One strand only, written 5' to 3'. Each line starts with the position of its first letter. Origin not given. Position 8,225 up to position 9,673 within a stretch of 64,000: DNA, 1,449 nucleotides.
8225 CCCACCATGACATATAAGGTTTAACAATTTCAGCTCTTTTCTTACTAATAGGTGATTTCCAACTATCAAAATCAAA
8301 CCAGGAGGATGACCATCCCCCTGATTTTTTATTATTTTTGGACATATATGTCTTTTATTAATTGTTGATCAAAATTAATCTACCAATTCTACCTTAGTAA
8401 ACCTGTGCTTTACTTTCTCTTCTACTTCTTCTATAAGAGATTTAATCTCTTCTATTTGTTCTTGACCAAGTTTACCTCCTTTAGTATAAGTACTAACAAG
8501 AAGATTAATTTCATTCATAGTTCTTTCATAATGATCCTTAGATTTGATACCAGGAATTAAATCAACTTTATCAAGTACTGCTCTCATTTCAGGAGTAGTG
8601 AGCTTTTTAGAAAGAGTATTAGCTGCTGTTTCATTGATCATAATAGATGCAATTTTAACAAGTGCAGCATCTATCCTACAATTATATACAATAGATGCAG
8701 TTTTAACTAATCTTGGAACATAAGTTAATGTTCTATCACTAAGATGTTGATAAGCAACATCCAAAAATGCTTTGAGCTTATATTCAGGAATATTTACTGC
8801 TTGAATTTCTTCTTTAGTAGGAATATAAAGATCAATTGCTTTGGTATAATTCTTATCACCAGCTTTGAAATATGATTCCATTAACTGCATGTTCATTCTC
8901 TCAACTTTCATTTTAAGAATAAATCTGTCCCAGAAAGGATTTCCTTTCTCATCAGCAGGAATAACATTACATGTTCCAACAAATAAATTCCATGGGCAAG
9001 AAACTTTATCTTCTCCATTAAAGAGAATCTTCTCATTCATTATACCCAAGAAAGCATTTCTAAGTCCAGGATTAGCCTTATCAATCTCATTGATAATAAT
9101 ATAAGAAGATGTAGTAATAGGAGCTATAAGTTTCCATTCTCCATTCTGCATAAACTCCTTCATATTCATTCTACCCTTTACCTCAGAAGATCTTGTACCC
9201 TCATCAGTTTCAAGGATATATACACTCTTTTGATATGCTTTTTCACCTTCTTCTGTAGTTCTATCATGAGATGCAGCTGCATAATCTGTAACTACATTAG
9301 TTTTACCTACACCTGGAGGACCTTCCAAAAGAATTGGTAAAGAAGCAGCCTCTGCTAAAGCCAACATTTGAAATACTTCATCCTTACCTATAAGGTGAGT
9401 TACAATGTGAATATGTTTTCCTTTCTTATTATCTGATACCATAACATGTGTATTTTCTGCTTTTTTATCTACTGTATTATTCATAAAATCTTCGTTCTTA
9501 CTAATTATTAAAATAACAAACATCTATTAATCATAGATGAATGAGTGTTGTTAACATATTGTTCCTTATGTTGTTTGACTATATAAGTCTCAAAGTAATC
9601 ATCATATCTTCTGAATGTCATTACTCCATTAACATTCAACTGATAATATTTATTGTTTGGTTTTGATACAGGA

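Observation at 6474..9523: MoxR-type AAA+ ATPase plus VWA(MIDAS) protein pair in a phage, with a roughly 190-aa acidic low-complexity insert in the VWA partner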

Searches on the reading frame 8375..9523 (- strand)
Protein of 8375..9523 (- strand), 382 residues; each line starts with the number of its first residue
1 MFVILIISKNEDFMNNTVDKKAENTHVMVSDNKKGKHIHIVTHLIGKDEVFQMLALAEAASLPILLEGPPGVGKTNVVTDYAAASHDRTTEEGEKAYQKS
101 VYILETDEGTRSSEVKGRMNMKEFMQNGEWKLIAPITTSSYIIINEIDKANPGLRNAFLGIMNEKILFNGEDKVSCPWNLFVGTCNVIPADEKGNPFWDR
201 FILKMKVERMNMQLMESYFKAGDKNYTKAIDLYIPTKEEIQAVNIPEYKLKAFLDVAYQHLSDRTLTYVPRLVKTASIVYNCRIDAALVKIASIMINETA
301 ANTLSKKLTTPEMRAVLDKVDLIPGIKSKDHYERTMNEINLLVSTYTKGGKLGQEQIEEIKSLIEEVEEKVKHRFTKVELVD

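Call 3: search_protein_families(library=pfam, proteins=[window:8375-9523:-], max_evalue=0.1)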
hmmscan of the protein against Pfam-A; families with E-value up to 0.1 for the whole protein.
window:8375-9523:- (382 aa): 10 families
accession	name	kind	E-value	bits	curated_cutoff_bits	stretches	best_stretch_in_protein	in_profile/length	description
PF20030.5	bpMoxR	-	1.1e-21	77.4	27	1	39-228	9-187/205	MoxR domain in the MoxR-vWA-beta-propeller ternary systems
PF07728.20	AAA_5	-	4e-12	46.8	22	1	64-201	2-139/139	AAA domain (dynein-related subfamily)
PF07724.20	AAA_2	-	6.4e-06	26.7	27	1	64-194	6-132/166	AAA domain (Cdc48 subfamily)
PF00004.35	AAA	-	0.0016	19.3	21.2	1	64-154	1-73/131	ATPase family associated with various cellular activities (AAA)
PF07726.17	AAA_3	-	0.0026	18.1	27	1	64-182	2-106/131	ATPase family associated with various cellular activities (AAA)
PF01078.27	Mg_chelatase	-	0.035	14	20.3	0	43-83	4-44/207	Magnesium chelatase, subunit ChlI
PF13191.12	AAA_16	-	0.036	15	32.6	1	49-88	7-51/167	AAA ATPase domain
PF13086.12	AAA_11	-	0.043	14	27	0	64-89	20-45/257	AAA domain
PF13245.12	AAA_19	-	0.069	13.8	25.1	0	58-91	8-41/134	AAA domain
PF07128.17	DUF1380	-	0.085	13.4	26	0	207-287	52-131/137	Protein of unknown function (DUF1380)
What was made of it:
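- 8375..9523 (-): RavA-like MoxR AAA+ ATPase gene (382-aa ORF; the likely true start is Met14 at 9484, giving 369 aa). Pfam bpMoxR 1.1e-21 and AAA_5 4e-12 (call 3).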

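Call 4: search_protein_families(library=phrogs, proteins=[window:8375-9523:-], max_evalue=0.01)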
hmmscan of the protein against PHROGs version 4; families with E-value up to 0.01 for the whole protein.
window:8375-9523:- (382 aa): 6 families
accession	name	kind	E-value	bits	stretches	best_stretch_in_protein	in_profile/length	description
phrog_19600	-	other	6.7e-16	59.1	1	40-230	60-240/447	ATPase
phrog_20895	-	other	5.6e-07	29.4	1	43-217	36-205/586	ATPase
phrog_16448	-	other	7.2e-07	28.9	1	49-219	437-599/680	ATPase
phrog_4871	-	other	2.1e-05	24.2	1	48-120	198-270/764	ATP-dependent protease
phrog_3757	-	unknown function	0.0039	17.6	1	20-78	88-143/367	-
phrog_1297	-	other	0.0044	17.1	0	49-90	13-49/356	ATPase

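Call 7: search_dna_similar(query=window:8375-9523:-, collection=phages, mode=protein, max_rows=30, max_evalue=0.001)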
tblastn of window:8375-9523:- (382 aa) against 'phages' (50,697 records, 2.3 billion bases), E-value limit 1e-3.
Records with a match: 16; places in all: 16; records where one place covers at least 80% of the query: 0.
Best place of each record, by identity: <60% 16.
By first word of the organism name: Sulfolobus 9; Bacteriophage 4; Bacillus 2; Moorella 1.
By host as written in the record: Sulfolobus 6; - 4; Sulfolobus solfataricus P2 2; Bacillus thuringiensis 2; Sulfolobus islandicus REY15A 1; Moorella thermoacetica DSM 103132 1.
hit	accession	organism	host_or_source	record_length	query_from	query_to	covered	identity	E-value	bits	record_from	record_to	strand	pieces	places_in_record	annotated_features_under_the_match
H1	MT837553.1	Bacteriophage sp.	human fecal samples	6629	56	281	59%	24.7%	2e-12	75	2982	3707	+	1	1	record has no annotation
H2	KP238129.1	Sulfolobus monocaudavirus SMV2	Sulfolobus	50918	43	236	51%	23.9%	1e-6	57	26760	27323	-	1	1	MoxR-like ATPase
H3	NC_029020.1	Sulfolobus monocaudavirus SMV2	Sulfolobus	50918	43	236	51%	23.9%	1e-6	57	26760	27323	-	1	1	ATPase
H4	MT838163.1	Bacteriophage sp.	human fecal samples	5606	64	251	49%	24.5%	2e-6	56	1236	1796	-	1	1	record has no annotation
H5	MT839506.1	Bacteriophage sp.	human fecal samples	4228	47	207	42%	27.4%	2e-8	62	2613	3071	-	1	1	record has no annotation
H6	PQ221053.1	Sulfolobus phage SMV1a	Sulfolobus islandicus REY15A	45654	43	226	48%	23.0%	3e-7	58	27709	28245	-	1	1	ATPase RavA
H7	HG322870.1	Sulfolobus monocaudavirus SMV1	Sulfolobus solfataricus P2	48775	43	226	48%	23.0%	3e-7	58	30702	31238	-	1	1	MoxR-type AAA ATPase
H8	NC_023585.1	Sulfolobus monocaudavirus SMV1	Sulfolobus solfataricus P2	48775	43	226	48%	23.0%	3e-7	58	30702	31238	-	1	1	ATPase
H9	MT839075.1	Bacteriophage sp.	human fecal samples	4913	56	213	41%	26.7%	9e-10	66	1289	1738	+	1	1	record has no annotation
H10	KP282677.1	Sulfolobus monocaudavirus SMV3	Sulfolobus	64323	43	220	47%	23.4%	2e-6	56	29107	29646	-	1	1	putative 2-component regulator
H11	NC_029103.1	Sulfolobus monocaudavirus SMV3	Sulfolobus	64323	43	220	47%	23.4%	2e-6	56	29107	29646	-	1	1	ATPase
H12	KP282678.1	Sulfolobus monocaudavirus SMV4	Sulfolobus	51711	43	226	48%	22.5%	1e-6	57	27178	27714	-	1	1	putative 2-component regulator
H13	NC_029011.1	Sulfolobus monocaudavirus SMV4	Sulfolobus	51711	43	226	48%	22.5%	1e-6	57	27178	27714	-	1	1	ATPase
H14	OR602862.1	Moorella phage MTATph1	Moorella thermoacetica DSM 103132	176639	43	207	43%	24.3%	3e-4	49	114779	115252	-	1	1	ATPase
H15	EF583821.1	Bacillus phage 0305phi8-36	Bacillus thuringiensis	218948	64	208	38%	25.6%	8e-4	47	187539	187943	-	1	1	ORF066: MoxR-like ATPase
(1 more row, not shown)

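Call 12: search_solved_structures(query=window:8375-9523:-, max_evalue=0.01, show_alignments=1)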
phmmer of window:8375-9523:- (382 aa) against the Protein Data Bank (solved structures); distinct sequences matched with E-value up to 0.01: 4.
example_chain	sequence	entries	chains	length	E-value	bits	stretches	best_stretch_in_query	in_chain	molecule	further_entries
6q7l_V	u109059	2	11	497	7e-06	28.5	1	50-212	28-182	ATPase RavA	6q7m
6q7l_U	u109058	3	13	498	7e-06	28.5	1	50-212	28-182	ATPase RavA | RavA | RavA + Mg-ADP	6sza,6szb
3nbx_X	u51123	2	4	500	7.1e-06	28.5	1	50-212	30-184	ATPase ravA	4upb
6or5_A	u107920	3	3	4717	0.00023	23.6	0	39-88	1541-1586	Midasin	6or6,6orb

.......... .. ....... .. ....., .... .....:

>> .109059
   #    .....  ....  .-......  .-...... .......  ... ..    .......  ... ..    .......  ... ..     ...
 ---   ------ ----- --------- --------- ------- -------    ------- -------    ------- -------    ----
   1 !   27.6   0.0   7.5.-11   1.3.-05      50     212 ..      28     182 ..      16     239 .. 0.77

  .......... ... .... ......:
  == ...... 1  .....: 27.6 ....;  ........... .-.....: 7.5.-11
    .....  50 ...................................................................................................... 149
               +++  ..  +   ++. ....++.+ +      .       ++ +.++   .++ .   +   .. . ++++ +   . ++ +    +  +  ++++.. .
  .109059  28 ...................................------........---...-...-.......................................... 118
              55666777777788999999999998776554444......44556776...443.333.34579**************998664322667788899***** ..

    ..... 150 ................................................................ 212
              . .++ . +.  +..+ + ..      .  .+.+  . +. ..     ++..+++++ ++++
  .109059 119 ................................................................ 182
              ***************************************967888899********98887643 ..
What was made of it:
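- Closest known: Rea1/midasin. Same: Midasin AAA is a weak sequence hit of the ATPase (call 12).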

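Call 15: search_protein_families(library=ncbifam, proteins=[window:8375-9523:-], max_evalue=1)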
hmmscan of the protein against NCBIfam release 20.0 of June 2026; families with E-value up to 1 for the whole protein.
window:8375-9523:- (382 aa): 8 families
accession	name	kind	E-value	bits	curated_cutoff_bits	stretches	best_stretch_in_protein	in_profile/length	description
NF010054.0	PRK13531.1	equivalog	4.3e-07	29.3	681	1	53-211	31-181/498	ATPase RavA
NF047784.1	MadB_ATPase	equivalog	0.00012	21.4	475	1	45-86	17-58/298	MadB family AAA-type ATPase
TIGR02640.1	gas_vesic_GvpN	equivalog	0.00063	19.3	266.8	1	60-168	20-135/262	gas vesicle protein GvpN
TIGR00368.1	TIGR00368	hypoth_equivalog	0.0046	15.6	362.4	1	21-79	171-229/499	YifB family Mg chelatase-like AAA ATPase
NF009067.0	PRK12402.1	equivalog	0.0058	15.6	317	1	42-92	15-67/340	replication factor C small subunit 2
NF040586.1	FxSxx_TPR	equivalog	0.027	12.9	300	1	52-82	16-46/830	FxSxx-COOH system tetratricopeptide repeat protein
TIGR00587.1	nfo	subfamily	0.05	12.9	129.65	0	31-69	224-262/279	deoxyribonuclease IV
NF003084.0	PRK04012.1-3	subfamily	0.087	12.7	91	0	102-137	38-73/104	translation initiation factor IF-1A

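Call 16: search_protein_families(library=padloc, proteins=[window:8375-9523:-], max_evalue=1)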
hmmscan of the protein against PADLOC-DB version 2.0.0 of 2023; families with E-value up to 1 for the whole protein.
window:8375-9523:- (382 aa): 3 families
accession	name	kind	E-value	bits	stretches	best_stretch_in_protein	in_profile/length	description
PDLC03920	MkoA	-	0.00049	16.5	1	64-82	634-652/1112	-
PDLC03838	DolB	-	0.00055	17.3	1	139-189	230-280/375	-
PDLC02196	IetA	-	0.01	13.3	1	19-79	83-140/374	-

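Call 44: get_annotated_region(hit=H15, flank=5000)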
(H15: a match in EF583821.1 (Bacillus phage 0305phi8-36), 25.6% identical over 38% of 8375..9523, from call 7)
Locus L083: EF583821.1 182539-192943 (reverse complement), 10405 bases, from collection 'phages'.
description: Bacillus phage 0305phi8-36, complete genome.
organism: Bacillus phage 0305phi8-36 (NCBI taxid 458639)
taxonomy: Viruses; Duplodnaviria; Heunggongvirae; Uroviricota; Caudoviricetes
host: Bacillus thuringiensis; source: -; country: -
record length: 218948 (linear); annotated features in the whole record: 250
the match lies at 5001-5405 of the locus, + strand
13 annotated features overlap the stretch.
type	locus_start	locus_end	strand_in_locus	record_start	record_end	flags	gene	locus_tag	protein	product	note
CDS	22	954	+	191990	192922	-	ORF071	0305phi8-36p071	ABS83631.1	hypothetical protein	gp71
CDS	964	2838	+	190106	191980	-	ORF070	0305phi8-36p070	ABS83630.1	RecQ helicase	gp70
CDS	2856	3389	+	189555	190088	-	ORF069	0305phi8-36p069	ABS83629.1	hypothetical protein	gp69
CDS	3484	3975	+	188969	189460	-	ORF068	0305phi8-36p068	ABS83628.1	hypothetical protein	gp68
CDS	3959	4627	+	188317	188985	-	ORF067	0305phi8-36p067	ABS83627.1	hypothetical protein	gp67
CDS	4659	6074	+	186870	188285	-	ORF066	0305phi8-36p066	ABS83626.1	MoxR-like ATPase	gp66; putative metalloprotein chaperonin subunit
CDS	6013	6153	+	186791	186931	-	ORF065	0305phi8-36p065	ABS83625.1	hypothetical protein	gp65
CDS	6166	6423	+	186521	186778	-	ORF064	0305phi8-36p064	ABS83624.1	hypothetical protein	gp64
CDS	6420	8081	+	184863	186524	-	ORF063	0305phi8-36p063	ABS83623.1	putative metalloprotein chaperonin subunit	gp63; contains Von Willebrand factor type A-like domain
CDS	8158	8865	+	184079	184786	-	ORF062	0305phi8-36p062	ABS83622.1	enterotoxin/peptidoglycan binding protein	gp62; cell-wall binding protein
CDS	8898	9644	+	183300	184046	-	ORF061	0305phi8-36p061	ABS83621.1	hypothetical protein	gp61; similar to BC1880 of bacteriophage phBC6A51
misc_feature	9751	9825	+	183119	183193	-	-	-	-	-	tRNA-like element detected by tRNAscan-SE: pseudo tRNA, Cove score-30.20, anticodon AAC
misc_feature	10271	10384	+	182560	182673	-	-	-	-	-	tRNA-like element detected by tRNAscan-SE: intron-containing Arg-tRNA, Cove score-22.40, anticodon-ACG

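Call 45: get_annotated_region(hit=H7, flank=4000)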
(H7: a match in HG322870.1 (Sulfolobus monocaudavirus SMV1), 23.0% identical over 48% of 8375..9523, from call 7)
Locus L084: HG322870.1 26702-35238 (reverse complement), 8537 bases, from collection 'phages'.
description: Sulfolobus monocaudavirus SMV1 complete genome.
organism: Sulfolobus monocaudavirus SMV1 (NCBI taxid 1351702)
taxonomy: Viruses; Bicaudaviridae
host: Sulfolobus solfataricus P2; source: geyser water; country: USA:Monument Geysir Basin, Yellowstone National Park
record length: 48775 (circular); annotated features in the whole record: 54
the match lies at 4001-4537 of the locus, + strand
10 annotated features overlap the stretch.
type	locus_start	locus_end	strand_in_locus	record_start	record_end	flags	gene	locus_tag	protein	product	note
CDS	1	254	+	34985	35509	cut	-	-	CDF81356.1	hypothetical protein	-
CDS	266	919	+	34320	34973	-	-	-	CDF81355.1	conserved archaeal viral protein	-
mobile_element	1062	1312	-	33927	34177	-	-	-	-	transposon:MITE-SMN2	Sulfolobus miniature noninverted repeat transposable element-SMN2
CDS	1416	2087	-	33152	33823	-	-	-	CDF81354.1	hypothetical membrane protein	-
CDS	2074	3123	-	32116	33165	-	-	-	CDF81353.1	conserved archaeal viral membrane protein, putative transporter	-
CDS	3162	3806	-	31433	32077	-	-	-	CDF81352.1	hypothetical protein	-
CDS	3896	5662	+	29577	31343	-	-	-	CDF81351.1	MoxR-type AAA ATPase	-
CDS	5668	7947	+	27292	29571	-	-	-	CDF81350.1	Von Willebrand factor A domain-containing viral protein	-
mobile_element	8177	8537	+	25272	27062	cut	-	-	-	transposon:IS element-IS200-605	-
CDS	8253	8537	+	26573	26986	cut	-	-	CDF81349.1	IS200 OrfA family protein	-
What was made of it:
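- Closest known: Archaeal bicaudavirus pairs. Same: A virus-encoded, adjacent MoxR plus VWA gene pair (call 45).
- SMV1 has the same adjacent gene pair (call 45).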
